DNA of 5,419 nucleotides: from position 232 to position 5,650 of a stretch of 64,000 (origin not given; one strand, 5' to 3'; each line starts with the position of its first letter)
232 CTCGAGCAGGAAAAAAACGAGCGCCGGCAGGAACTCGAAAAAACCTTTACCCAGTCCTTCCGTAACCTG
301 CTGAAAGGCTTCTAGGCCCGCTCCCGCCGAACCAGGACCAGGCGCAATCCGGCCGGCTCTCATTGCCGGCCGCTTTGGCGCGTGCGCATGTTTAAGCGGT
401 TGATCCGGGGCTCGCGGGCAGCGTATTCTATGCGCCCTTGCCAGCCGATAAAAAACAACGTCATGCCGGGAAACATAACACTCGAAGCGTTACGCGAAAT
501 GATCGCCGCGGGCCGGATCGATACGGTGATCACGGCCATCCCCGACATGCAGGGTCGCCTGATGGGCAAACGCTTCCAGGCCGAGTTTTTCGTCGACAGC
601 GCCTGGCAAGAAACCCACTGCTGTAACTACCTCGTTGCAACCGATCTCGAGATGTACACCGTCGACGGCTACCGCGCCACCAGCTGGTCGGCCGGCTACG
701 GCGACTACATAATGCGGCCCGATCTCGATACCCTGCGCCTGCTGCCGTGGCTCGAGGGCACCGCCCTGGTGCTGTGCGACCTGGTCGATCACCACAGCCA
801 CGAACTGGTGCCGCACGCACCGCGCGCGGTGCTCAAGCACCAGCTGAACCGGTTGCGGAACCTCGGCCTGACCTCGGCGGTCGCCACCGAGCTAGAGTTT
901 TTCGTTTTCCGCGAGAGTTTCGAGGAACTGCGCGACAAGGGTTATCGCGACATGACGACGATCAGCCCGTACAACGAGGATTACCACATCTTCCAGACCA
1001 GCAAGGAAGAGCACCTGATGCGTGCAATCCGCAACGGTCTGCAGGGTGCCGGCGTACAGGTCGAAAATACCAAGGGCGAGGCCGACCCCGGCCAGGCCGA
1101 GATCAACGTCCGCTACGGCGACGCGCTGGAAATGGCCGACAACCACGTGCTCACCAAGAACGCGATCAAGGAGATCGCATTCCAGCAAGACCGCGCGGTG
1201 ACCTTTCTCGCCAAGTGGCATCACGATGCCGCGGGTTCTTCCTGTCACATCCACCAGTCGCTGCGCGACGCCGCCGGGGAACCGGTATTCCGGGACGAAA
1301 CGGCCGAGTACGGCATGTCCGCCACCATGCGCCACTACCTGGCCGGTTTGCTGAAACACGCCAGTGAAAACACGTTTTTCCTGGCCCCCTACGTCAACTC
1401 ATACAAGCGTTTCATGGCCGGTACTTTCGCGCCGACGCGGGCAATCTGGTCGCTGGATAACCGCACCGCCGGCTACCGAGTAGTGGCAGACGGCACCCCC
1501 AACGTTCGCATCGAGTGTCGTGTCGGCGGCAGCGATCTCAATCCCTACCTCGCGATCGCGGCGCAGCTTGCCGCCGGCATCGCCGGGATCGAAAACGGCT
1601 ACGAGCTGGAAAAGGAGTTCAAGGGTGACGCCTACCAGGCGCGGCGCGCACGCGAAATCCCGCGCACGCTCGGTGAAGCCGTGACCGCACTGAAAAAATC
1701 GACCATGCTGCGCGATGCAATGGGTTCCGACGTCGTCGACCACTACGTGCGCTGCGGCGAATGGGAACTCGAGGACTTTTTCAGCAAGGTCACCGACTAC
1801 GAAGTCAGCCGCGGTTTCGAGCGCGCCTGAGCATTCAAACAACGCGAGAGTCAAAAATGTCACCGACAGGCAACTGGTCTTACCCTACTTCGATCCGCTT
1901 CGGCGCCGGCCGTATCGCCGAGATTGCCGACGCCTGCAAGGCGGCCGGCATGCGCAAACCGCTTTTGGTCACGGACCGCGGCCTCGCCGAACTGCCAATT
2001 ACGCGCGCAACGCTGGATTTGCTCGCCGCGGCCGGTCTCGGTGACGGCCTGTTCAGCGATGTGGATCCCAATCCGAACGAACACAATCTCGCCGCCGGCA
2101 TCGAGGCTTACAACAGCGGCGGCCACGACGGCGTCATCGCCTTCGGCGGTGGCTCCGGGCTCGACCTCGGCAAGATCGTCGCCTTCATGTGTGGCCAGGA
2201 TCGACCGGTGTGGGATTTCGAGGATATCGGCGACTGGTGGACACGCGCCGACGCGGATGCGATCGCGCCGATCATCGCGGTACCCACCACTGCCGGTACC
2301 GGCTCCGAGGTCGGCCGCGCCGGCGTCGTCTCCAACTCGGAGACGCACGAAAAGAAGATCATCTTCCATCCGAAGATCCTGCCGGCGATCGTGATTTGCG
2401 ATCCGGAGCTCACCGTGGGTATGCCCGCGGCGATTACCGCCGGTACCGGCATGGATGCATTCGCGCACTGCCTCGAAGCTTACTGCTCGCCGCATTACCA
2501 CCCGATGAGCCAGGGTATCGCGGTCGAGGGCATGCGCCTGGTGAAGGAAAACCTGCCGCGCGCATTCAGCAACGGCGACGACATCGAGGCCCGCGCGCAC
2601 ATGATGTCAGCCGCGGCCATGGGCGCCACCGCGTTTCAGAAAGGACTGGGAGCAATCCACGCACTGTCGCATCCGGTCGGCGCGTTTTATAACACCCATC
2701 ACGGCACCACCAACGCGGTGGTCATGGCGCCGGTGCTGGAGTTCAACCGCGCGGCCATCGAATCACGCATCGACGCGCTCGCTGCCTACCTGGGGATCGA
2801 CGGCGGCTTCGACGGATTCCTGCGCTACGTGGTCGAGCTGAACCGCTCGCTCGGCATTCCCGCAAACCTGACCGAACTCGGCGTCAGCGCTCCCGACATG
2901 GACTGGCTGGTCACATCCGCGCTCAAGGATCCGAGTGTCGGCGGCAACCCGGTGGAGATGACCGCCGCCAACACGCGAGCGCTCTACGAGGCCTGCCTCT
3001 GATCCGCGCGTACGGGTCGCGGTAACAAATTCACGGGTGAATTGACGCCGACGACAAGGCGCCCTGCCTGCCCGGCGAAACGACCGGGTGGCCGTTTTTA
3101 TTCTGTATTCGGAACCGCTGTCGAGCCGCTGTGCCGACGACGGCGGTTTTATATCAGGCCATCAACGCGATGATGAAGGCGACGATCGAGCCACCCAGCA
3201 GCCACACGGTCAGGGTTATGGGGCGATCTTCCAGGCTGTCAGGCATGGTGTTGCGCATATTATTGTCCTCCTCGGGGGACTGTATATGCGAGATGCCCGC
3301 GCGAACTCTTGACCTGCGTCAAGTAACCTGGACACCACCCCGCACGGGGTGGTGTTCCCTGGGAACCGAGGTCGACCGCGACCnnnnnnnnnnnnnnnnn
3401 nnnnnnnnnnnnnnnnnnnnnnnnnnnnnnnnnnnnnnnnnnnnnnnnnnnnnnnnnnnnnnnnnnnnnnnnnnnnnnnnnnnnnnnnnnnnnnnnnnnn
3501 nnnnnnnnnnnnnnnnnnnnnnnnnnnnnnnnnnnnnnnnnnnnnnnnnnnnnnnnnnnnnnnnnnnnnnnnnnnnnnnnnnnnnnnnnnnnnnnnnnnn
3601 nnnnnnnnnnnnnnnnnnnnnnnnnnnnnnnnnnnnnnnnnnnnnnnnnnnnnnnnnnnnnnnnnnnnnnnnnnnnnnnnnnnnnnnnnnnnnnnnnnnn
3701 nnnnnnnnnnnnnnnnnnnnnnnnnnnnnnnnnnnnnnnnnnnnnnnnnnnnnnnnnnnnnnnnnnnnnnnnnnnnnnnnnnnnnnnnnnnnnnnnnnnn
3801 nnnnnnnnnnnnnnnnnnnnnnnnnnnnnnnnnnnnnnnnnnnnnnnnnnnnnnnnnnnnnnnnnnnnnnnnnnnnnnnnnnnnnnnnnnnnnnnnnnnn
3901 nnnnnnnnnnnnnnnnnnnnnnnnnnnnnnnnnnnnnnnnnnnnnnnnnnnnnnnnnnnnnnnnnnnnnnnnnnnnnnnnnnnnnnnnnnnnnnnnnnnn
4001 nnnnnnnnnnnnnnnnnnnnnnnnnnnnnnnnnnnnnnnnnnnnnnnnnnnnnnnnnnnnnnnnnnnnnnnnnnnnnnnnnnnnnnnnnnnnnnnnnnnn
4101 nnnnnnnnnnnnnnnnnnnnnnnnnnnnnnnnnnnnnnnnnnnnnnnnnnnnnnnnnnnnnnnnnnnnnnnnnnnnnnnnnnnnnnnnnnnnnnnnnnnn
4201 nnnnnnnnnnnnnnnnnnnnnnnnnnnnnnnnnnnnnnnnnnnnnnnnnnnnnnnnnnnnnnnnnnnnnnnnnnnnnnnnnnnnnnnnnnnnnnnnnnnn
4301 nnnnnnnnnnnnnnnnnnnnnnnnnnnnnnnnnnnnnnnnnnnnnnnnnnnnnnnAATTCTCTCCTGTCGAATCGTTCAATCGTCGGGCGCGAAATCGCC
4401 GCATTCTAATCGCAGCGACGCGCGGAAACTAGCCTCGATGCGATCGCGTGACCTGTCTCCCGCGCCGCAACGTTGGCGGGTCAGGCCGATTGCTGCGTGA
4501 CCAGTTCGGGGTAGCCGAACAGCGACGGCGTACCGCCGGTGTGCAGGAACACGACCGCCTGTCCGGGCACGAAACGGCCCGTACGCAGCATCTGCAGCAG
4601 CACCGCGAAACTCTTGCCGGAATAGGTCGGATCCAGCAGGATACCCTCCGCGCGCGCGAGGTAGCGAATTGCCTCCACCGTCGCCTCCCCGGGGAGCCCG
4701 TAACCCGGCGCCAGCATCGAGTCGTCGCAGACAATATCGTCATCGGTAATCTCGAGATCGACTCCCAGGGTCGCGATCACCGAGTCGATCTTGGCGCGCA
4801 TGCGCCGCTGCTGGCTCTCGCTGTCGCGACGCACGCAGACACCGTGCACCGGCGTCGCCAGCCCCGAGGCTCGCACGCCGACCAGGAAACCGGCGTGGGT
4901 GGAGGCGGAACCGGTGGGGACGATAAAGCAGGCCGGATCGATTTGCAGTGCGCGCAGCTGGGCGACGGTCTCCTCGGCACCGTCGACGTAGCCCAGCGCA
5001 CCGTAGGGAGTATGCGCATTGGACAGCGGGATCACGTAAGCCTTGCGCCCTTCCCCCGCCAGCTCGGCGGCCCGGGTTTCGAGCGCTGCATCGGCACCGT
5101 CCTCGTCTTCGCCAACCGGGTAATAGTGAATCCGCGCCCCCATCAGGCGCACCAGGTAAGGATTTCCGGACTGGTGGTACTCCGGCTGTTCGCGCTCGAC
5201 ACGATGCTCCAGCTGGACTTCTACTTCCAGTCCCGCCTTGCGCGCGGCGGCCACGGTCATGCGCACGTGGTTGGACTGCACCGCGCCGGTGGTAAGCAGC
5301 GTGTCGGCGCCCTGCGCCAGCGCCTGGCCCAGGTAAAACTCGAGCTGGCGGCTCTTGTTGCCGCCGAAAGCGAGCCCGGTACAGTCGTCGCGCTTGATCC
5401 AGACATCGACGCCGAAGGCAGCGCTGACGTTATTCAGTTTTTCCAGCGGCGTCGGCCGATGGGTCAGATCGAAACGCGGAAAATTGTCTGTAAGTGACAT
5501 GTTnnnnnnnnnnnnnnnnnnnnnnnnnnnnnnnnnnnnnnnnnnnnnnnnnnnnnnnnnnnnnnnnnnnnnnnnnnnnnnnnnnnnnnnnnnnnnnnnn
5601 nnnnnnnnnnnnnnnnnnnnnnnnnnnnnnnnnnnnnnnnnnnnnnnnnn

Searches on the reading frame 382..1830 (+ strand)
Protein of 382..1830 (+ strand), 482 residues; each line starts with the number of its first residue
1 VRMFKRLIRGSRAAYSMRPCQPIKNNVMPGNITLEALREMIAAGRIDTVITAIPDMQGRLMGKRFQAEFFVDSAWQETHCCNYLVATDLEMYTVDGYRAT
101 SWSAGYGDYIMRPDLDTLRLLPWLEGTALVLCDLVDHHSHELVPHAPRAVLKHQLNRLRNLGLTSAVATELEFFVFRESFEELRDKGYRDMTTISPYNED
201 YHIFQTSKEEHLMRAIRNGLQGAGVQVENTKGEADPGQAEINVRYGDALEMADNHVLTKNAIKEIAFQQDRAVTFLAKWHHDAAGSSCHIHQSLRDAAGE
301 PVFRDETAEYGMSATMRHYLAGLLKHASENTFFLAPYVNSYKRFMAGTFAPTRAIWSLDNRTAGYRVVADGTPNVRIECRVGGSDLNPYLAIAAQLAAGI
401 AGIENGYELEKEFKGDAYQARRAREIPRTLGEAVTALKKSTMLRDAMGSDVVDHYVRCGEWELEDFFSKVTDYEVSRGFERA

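Call 86: search_protein_families(library=pfam, proteins=[window:382-1830:+], max_evalue=0.00001)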
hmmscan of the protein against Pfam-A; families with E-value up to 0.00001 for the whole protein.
window:382-1830:+ (482 aa): 1 family
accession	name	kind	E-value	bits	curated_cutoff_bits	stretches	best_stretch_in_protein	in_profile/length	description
PF00120.29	Gln-synt_C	-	6.5e-98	328.4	24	1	146-476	3-342/344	Glutamine synthetase, catalytic domain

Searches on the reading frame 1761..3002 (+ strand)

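Call 86: search_protein_families(library=pfam, proteins=[window:1761-3002:+], max_evalue=0.00001)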
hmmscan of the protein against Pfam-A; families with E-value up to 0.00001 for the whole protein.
window:1761-3002:+ (413 aa): 3 families
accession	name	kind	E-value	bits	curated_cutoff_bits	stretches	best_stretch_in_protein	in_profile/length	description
PF00465.25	Fe-ADH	-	5.8e-46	156.6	31.3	1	42-215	1-168/168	Iron-containing alcohol dehydrogenase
PF25137.1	ADH_Fe_C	-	2.9e-42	145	27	1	226-411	1-192/194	Fe-containing alcohol dehydrogenase family, C-terminal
PF13685.12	Fe-ADH_2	-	4.9e-07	30.3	28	1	47-143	2-96/149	Iron-containing alcohol dehydrogenase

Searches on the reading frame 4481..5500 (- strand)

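Call 86: search_protein_families(library=pfam, proteins=[window:4481-5500:-], max_evalue=0.00001)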
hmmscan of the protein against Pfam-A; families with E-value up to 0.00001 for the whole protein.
window:4481-5500:- (339 aa): 1 family
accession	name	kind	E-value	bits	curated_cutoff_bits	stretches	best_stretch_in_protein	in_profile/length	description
PF00291.31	PALP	-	7.9e-48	163.7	35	1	12-322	3-295/295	Pyridoxal-phosphate dependent enzyme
